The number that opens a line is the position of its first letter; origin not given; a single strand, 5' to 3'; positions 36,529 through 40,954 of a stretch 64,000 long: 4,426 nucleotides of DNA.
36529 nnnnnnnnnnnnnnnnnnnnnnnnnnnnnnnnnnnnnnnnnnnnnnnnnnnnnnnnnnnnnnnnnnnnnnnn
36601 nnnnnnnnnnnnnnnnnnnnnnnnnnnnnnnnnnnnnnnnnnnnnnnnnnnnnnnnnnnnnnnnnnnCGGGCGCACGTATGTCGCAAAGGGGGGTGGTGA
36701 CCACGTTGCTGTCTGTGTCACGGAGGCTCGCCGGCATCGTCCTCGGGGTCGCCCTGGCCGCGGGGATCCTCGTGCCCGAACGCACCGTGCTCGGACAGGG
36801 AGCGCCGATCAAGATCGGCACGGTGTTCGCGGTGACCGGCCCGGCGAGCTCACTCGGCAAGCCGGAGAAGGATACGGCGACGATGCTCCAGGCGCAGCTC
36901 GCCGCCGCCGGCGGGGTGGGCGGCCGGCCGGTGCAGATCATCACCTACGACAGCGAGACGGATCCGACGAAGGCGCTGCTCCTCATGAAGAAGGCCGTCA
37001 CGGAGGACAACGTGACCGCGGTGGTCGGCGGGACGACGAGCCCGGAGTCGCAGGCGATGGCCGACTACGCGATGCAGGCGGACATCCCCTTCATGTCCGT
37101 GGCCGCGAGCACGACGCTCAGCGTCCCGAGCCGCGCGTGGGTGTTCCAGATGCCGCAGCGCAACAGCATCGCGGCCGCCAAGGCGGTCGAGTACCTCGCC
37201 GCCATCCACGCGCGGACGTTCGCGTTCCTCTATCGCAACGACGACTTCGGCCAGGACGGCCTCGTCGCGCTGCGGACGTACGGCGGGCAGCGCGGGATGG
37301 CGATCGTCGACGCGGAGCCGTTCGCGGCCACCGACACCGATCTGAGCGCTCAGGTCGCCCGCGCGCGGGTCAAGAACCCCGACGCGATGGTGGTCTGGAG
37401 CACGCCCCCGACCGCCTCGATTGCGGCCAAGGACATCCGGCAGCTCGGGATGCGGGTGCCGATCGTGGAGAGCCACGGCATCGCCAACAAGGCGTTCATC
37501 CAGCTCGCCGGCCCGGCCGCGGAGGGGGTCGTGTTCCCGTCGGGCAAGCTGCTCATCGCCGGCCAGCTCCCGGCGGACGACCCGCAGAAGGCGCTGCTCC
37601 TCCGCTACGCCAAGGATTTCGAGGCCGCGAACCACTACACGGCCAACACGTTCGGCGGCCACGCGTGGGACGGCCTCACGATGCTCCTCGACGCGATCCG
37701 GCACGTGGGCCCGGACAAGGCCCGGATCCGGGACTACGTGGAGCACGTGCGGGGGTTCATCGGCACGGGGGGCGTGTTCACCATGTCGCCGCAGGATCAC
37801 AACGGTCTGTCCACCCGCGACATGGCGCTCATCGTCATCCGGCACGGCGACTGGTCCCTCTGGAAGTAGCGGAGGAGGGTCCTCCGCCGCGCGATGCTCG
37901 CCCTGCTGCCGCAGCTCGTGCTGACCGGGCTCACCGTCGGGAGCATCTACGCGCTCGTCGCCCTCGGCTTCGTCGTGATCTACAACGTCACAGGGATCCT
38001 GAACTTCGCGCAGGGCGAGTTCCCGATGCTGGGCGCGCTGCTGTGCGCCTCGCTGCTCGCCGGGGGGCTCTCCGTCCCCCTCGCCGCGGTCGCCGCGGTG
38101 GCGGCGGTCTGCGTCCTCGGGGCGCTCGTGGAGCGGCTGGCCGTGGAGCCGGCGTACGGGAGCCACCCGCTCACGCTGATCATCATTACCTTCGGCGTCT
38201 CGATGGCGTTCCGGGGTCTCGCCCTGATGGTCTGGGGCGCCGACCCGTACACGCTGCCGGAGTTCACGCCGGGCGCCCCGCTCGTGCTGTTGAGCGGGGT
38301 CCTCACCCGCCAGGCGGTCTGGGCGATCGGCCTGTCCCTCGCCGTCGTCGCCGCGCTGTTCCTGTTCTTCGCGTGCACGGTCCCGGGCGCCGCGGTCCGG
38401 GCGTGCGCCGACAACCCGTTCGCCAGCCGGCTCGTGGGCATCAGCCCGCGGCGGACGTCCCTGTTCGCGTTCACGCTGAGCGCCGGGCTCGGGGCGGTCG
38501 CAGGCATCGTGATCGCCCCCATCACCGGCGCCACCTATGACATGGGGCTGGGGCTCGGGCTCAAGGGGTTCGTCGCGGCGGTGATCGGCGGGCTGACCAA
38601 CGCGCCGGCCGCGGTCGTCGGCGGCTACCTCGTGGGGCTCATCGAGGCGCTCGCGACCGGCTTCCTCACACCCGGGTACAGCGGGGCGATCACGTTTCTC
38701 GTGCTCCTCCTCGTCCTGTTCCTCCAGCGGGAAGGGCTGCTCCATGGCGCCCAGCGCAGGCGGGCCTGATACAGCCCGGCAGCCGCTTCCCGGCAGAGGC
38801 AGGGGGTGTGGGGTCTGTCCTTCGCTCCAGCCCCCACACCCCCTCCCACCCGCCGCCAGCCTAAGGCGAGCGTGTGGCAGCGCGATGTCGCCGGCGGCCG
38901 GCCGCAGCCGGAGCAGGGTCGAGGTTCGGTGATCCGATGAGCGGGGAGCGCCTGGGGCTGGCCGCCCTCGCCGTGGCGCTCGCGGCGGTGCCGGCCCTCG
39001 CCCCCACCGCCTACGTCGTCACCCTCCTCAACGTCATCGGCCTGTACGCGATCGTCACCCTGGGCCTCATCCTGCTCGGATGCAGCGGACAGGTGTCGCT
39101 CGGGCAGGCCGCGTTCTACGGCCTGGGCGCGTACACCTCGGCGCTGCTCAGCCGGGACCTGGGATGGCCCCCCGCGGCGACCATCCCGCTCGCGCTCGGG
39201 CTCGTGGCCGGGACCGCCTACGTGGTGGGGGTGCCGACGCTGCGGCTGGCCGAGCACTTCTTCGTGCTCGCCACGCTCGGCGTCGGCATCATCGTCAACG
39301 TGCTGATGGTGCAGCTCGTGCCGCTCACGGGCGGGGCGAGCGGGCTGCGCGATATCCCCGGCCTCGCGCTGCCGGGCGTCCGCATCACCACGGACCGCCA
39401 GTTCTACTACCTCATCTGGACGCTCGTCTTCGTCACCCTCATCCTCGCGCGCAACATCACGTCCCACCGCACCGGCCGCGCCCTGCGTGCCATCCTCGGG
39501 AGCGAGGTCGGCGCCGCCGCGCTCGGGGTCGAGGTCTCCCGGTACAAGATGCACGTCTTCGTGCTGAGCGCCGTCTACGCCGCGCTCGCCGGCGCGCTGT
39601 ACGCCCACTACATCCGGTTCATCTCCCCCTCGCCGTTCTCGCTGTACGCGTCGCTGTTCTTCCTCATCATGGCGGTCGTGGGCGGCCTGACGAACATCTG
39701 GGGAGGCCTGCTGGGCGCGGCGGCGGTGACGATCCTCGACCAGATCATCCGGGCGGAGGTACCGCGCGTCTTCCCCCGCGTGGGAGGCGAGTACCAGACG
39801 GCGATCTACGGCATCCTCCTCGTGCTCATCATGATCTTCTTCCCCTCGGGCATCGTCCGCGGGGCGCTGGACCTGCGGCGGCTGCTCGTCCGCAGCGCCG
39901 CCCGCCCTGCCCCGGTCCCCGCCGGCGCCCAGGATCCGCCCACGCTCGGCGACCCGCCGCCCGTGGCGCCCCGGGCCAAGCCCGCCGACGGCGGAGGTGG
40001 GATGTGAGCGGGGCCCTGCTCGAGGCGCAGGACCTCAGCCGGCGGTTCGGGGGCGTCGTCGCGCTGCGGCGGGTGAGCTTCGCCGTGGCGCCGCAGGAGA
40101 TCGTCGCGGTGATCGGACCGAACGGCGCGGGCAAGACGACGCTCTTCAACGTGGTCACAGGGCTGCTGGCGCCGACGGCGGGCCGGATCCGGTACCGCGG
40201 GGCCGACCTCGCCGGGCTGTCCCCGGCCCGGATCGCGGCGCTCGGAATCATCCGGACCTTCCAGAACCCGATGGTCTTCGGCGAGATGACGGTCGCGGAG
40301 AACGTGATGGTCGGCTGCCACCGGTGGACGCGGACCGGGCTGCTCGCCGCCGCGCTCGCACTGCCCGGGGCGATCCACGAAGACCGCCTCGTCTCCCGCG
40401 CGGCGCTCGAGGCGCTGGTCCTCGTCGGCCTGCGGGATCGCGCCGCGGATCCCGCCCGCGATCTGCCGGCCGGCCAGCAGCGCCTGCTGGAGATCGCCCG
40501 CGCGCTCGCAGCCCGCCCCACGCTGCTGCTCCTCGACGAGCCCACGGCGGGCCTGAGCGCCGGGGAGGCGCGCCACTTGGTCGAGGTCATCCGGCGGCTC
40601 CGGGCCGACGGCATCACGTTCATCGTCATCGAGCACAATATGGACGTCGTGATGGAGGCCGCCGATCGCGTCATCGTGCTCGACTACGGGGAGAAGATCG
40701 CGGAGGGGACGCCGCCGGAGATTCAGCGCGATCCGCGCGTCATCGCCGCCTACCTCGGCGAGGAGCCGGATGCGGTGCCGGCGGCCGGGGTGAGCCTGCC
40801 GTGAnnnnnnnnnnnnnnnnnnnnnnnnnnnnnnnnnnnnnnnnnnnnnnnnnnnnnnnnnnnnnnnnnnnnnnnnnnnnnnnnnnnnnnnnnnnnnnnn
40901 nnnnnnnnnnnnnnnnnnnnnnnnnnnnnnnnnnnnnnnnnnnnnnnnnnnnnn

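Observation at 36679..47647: Eleven-kb plus-strand supra-operon: BCAA ABC importer, ketoacid reductase, IclR, 2-oxoacid:ferredoxin oxidoreductase, PaaK-type CoA ligase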

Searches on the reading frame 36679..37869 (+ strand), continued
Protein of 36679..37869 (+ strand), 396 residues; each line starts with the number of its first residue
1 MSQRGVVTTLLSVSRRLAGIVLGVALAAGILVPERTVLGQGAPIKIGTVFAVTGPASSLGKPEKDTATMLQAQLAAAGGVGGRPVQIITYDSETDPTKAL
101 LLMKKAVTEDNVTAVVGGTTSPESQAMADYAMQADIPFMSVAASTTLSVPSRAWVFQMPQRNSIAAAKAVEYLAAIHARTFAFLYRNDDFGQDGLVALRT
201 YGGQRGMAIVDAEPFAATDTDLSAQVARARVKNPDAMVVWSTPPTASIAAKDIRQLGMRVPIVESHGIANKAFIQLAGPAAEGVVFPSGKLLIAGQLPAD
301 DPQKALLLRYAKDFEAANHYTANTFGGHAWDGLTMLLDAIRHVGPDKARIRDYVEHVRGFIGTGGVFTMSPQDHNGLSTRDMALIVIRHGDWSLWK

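Call 72: find_encoding_contigs(protein=P0261, flank=10000, max_places=1)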
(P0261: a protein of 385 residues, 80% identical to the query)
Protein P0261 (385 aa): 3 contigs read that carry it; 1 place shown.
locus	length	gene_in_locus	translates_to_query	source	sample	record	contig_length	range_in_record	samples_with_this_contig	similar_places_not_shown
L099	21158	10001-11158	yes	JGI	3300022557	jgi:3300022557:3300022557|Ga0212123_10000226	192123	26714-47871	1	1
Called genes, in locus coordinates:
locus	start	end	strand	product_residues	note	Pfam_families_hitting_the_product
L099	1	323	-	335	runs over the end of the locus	PF00676:E1_dh, PF02775:TPP_enzyme_C (weak), PF13292:DXP_synthase_N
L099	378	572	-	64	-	-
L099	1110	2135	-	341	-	PF00941:FAD_binding_5, PF03450:CO_deh_flav_C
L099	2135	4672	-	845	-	PF01315:Ald_Xan_dh_C, PF02738:MoCoBD_1, PF20256:MoCoBD_2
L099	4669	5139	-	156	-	PF00111:Fer2, PF13085:Fer2_3 (weak), PF01799:Fer2_2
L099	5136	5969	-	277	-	PF12802:MarR_2, PF25213:HVO_A0261_N (faint), PF09339:HTH_IclR, PF01614:IclR_C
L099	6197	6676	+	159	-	PF12867:DinB_2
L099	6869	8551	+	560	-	PF01565:FAD_binding_4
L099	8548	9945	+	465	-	PF02754:CCG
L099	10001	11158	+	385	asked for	PF13433:Peripla_BP_5 (weak), PF13458:Peripla_BP_6, PF01094:ANF_receptor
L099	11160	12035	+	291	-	PF02653:BPD_transp_2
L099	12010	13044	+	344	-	PF02653:BPD_transp_2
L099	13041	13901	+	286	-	PF00005:ABC_tran, PF13304:AAA_21 (faint), PF12399:BCA_ABC_TP_C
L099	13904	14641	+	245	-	PF00005:ABC_tran, PF13304:AAA_21 (faint)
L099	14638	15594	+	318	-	PF02558:ApbA, PF08546:ApbA_C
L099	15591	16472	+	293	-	PF09339:HTH_IclR, PF12802:MarR_2 (weak), PF01614:IclR_C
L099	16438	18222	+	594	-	PF01558:POR, PF01855:POR_N, PF02780:Transketolase_C, PF17147:PFOR_II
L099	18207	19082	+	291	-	PF02775:TPP_enzyme_C, PF12367:PFO_beta_C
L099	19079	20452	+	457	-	PF00501:AMP-binding, PF14535:AMP-binding_C_2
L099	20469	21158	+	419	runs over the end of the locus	PF13433:Peripla_BP_5, PF13458:Peripla_BP_6, PF01094:ANF_receptor (weak)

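Call 74: search_protein_families(library=ncbifam, proteins=[L098:5916-6701:-], max_evalue=1e-10)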
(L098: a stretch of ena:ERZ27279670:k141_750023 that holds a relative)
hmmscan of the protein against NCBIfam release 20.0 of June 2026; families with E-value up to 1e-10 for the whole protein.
L098:5916-6701:- (261 aa): 5 families
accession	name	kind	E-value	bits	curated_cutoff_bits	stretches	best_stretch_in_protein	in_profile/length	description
NF045644.1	TransRegBhcR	equivalog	5.6e-35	120.9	350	1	8-253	21-266/267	HTH-type transcriptional regulator BhcR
TIGR02431.1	pcaR_pcaU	subfamily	3.7e-32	111.6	284.75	1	10-251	6-247/248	beta-ketoadipate pathway transcriptional regulators, PcaR/PcaU/PobR family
NF008601.2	PRK11569.1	equivalog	6.7e-22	77.9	380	1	9-251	26-271/276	glyoxylate bypass operon transcriptional repressor IclR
NF011671.1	PRK15090.1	equivalog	5e-21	75.1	275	1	5-252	6-253/256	DNA-binding transcriptional regulator KdgR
NF007548.0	PRK10163.1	equivalog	9.9e-16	57.6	406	1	11-252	23-265/271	HTH-type transcriptional repressor AllR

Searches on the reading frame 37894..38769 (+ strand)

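Call 6: search_protein_families(library=pfam, proteins=[window:37894-38769:+])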
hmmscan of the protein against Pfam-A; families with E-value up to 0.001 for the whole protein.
window:37894-38769:+ (291 aa): 1 family
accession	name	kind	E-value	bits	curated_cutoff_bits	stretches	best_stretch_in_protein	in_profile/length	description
PF02653.21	BPD_transp_2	-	3.6e-38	131.7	26.8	1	9-275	2-269/269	Branched-chain amino acid transport system / permease component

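Call 7: search_protein_families(library=ncbifam, proteins=[window:37894-38769:+])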
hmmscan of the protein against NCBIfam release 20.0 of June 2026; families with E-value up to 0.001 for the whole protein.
window:37894-38769:+ (291 aa): 7 families
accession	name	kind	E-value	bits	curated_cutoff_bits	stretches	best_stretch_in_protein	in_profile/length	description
TIGR03409.1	urea_trans_UrtB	equivalog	5.6e-34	118.1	250.3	1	8-284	3-287/291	urea ABC transporter permease subunit UrtB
NF008011.0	PRK10740.1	equivalog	1.6e-31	110.1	379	1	7-283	10-300/308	high-affinity branched-chain amino acid ABC transporter permease LivH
TIGR03622.1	urea_t_UrtB_arc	equivalog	7.7e-21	74.6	374.25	1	19-275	14-268/284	urea ABC transporter, permease protein UrtB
NF011961.0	PRK15432.1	equivalog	1.5e-06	27.7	388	1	17-277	45-303/344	autoinducer 2 ABC transporter permease LsrC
TIGR03408.1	urea_trans_UrtC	equivalog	5.4e-06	26.4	296.2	0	141-279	168-308/313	urea ABC transporter permease subunit UrtC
NF008630.0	PRK11618.1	equivalog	4.9e-05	22.7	363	1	18-253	45-282/331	galactofuranose ABC transporter, permease protein YjfF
NF040906.3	GguB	equivalog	0.00034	19.9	450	1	141-251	223-341/375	multiple monosaccharide ABC transporter permease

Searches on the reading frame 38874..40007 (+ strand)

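Call 6: search_protein_families(library=pfam, proteins=[window:38874-40007:+])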
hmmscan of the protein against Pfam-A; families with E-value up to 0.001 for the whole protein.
window:38874-40007:+ (377 aa): 1 family
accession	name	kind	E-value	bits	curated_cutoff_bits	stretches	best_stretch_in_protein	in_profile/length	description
PF02653.21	BPD_transp_2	-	1.4e-37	129.7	26.8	1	48-320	2-269/269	Branched-chain amino acid transport system / permease component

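Call 7: search_protein_families(library=ncbifam, proteins=[window:38874-40007:+])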
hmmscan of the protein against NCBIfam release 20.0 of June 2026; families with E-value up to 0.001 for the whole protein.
window:38874-40007:+ (377 aa): 9 families
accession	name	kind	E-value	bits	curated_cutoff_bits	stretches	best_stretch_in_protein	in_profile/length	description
NF008450.0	PRK11301.1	subfamily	5.1e-35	121.7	366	2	177-328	263-406/418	high-affinity branched-chain amino acid ABC transporter permease LivM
TIGR03408.1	urea_trans_UrtC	equivalog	2e-29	103.3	296.2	2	115-328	103-311/313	urea ABC transporter permease subunit UrtC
TIGR03727.1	urea_t_UrtC_arc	equivalog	4.6e-25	88.3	575.55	1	31-333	33-340/369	urea ABC transporter, permease protein UrtC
NF008011.0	PRK10740.1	equivalog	2.6e-09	37.1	379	1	179-328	158-300/308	high-affinity branched-chain amino acid ABC transporter permease LivH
TIGR03409.1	urea_trans_UrtB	equivalog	7.5e-08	32.4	250.3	1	50-327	6-285/291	urea ABC transporter permease subunit UrtB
NF008630.0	PRK11618.1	equivalog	2.2e-06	27.1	363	1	31-288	19-271/331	galactofuranose ABC transporter, permease protein YjfF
NF011961.0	PRK15432.1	equivalog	2.7e-06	26.8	388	1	57-333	49-312/344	autoinducer 2 ABC transporter permease LsrC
NF007252.0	PRK09699.1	equivalog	0.00021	20.7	396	1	185-316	184-314/326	D-allose ABC transporter permease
NF040906.3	GguB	equivalog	0.00038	19.8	450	1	182-321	229-367/375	multiple monosaccharide ABC transporter permease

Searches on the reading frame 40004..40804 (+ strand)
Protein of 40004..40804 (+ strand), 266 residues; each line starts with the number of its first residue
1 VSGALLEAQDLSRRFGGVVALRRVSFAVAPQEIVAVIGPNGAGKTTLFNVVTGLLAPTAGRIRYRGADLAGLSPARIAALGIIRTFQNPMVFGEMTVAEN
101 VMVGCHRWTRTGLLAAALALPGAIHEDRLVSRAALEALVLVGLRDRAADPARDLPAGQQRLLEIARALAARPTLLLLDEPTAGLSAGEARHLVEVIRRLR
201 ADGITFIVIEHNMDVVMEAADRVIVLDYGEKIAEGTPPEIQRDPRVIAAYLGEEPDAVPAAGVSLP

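Call 6: search_protein_families(library=pfam, proteins=[window:40004-40804:+])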
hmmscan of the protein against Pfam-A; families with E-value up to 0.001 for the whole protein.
window:40004-40804:+ (266 aa): 5 families
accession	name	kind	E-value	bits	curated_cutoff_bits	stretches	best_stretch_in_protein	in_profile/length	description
PF00005.33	ABC_tran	-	1.2e-29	104.1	25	1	21-182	1-137/137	ABC transporter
PF12399.14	BCA_ABC_TP_C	-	2.8e-13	49.6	25.5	1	230-254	1-25/27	Branched-chain amino acid ATP-binding cassette transporter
PF13304.12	AAA_21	-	3.2e-12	47.6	27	1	137-212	221-299/304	AAA domain, putative AbiEii toxin, Type IV TA system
PF02463.25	SMC_N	-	8.6e-06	25.8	40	0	31-54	24-47/220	RecF/RecN/SMC N terminal domain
PF13555.12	AAA_29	-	0.00011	22.4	27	1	25-64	16-54/61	P-loop containing region of AAA domain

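Call 7: search_protein_families(library=ncbifam, proteins=[window:40004-40804:+])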
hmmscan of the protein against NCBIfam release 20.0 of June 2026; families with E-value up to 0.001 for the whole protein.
window:40004-40804:+ (266 aa): 192 families (the best 25 are shown)
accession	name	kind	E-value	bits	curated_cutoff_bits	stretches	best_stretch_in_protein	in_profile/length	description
NF008449.1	PRK11300.1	equivalog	5e-76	255.3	362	1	2-254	2-255/255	high-affinity branched-chain amino acid ABC transporter ATP-binding protein LivG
TIGR03411.1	urea_trans_UrtD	equivalog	3.4e-60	203.7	304.1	1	5-253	2-242/242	urea ABC transporter ATP-binding protein UrtD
TIGR03864.1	PQQ_ABC_ATP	hypoth_equivalog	9.3e-43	146.4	302.25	1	6-243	2-222/236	ABC transporter, ATP-binding subunit, PQQ-dependent alcohol dehydrogenase system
TIGR04406.1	LPS_export_lptB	equivalog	3.6e-42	144.3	240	1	6-254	2-236/239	LPS export ABC transporter ATP-binding protein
TIGR03265.1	PhnT2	equivalog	2.3e-41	142.2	457.7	1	5-253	4-237/353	putative 2-aminoethylphosphonate ABC transporter ATP-binding protein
TIGR03410.1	urea_trans_UrtE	equivalog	7.9e-41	140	285.8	1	6-242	1-221/230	urea ABC transporter ATP-binding subunit UrtE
NF010069.0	PRK13549.1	equivalog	2.2e-40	138.6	699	1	2-254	2-243/513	xylose ABC transporter ATP-binding protein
NF040905.2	GguA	equivalog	2e-39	135.4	810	1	5-235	1-221/500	multiple monosaccharide ABC transporter ATP-binding protein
TIGR01188.1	drrA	subfamily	5.3e-39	134.3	312.45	1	14-242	2-213/302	daunorubicin resistance ABC transporter, ATP-binding protein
NF047930.1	ABC_ATP_B6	equivalog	1.3e-38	132.9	670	1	7-241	4-224/510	putative B6 ABC transporter ATP-binding protein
NF041861.1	YtfR_transport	equivalog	2.1e-38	132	850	1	5-254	1-237/492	galactofuranose ABC transporter, ATP-binding protein YtfR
NF008442.0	PRK11288.1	equivalog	2.9e-38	131.4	689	1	3-237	5-227/504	L-arabinose ABC transporter ATP-binding protein AraG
NF011967.0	PRK15439.1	equivalog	7.7e-37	126.9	586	2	4-107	10-113/510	autoinducer 2 ABC transporter ATP-binding protein LsrA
TIGR04521.1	ECF_ATPase_2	equivalog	4.2e-36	124.5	330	1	19-255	19-247/279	energy-coupling factor transporter ATPase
NF007253.0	PRK09700.1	equivalog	9.6e-36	123.4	772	1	5-243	5-235/510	D-allose ABC transporter ATP-binding protein AlsA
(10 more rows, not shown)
